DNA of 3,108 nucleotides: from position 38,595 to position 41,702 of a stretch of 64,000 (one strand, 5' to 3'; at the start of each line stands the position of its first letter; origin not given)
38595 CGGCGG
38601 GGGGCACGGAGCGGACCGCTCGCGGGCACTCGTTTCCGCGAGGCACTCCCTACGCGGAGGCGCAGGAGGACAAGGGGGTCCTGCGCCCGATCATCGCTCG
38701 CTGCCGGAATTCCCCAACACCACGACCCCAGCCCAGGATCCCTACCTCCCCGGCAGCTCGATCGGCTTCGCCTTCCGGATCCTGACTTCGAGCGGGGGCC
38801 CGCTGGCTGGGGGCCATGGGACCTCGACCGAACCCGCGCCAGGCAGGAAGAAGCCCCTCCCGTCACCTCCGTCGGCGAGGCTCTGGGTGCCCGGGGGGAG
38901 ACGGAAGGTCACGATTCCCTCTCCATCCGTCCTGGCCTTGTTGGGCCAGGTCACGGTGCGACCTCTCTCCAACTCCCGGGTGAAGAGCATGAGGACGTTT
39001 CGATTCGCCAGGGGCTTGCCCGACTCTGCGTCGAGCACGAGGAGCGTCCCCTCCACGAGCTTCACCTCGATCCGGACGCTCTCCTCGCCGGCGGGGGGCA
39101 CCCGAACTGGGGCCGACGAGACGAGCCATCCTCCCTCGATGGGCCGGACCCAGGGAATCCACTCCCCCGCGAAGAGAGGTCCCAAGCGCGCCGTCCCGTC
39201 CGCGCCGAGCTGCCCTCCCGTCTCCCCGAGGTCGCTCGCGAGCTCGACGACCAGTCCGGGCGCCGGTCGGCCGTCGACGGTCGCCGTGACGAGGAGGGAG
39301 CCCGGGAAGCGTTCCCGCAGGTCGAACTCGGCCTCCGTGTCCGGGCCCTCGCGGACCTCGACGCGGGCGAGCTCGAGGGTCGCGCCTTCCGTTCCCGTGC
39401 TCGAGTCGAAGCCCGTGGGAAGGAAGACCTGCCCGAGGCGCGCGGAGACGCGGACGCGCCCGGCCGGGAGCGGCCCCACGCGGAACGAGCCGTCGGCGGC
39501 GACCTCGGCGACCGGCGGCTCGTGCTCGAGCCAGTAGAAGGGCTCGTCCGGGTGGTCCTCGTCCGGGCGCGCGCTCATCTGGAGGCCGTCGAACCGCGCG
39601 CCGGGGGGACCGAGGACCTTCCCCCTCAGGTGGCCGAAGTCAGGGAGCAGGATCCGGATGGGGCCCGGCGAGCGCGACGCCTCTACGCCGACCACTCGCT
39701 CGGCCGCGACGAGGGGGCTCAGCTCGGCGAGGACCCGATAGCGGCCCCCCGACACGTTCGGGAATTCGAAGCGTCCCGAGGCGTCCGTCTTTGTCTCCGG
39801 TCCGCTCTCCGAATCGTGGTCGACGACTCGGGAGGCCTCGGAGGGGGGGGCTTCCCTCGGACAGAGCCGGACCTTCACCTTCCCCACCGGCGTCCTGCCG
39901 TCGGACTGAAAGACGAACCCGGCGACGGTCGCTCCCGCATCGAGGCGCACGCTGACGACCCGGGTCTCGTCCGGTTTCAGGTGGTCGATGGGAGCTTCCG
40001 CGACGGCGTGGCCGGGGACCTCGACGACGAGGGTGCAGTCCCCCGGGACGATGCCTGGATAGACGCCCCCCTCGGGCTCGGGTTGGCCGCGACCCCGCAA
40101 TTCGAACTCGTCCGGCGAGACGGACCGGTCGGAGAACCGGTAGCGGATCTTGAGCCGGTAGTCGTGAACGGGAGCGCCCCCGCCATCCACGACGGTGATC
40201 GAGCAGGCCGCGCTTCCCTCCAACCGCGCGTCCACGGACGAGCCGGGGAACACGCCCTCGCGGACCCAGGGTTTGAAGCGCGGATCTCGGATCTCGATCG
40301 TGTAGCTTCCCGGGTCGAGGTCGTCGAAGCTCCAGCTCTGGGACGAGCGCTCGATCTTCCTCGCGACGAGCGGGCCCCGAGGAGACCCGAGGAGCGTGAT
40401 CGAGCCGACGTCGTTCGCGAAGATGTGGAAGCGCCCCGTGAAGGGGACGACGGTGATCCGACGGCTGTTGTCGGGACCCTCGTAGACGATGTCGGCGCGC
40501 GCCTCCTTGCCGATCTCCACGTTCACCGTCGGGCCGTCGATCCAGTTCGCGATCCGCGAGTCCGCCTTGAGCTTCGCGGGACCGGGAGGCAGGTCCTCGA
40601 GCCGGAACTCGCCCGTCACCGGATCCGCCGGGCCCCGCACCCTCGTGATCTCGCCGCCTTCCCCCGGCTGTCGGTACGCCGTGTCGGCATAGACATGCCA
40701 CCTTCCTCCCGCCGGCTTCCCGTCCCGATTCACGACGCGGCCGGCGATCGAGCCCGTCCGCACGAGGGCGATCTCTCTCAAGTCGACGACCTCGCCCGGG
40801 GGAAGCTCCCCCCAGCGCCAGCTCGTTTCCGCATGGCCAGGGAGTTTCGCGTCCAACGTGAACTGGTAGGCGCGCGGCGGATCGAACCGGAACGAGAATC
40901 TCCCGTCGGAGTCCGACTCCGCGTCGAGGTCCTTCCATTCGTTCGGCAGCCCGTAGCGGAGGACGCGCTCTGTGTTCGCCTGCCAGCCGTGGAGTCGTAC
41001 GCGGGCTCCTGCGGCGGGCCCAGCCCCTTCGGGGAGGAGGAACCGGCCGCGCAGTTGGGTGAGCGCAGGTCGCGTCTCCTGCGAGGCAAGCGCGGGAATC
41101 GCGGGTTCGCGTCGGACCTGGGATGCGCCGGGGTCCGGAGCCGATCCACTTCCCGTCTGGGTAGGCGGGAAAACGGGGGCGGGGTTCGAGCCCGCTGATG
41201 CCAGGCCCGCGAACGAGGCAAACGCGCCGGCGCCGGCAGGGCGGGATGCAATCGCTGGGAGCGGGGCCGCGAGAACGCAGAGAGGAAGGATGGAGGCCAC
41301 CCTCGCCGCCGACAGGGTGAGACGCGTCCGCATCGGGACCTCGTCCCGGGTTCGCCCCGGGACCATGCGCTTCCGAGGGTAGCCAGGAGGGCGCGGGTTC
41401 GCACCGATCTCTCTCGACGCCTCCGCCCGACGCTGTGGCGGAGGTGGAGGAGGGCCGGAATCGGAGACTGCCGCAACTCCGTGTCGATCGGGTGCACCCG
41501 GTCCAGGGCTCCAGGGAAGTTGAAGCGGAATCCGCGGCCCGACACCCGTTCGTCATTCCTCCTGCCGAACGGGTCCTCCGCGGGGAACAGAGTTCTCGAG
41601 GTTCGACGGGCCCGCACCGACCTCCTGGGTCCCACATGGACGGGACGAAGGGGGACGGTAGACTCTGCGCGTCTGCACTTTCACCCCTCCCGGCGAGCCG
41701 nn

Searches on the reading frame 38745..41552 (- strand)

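Call 48: search_protein_families(library=pfam, proteins=[window:38745-41552:-], max_evalue=0.001)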
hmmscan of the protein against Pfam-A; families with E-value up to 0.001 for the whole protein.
window:38745-41552:- (936 aa): 4 families
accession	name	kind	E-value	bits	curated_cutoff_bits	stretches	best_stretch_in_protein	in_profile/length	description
PF13620.12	CarboxypepD_reg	-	2.5e-26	92.3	32.3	1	576-618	21-63/82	Carboxypeptidase regulatory-like domain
PF10670.15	DUF4198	-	8.4e-09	36.3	34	0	845-887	157-197/209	Domain of unknown function (DUF4198)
PF09430.16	EMC7_beta-sandw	-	0.00031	21.4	26.6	0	576-610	13-46/122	ER membrane protein complex subunit 7, beta-sandwich domain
PF17210.9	SdrD_B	-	0.00039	21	29.7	0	551-609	19-64/112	SdrD B-like domain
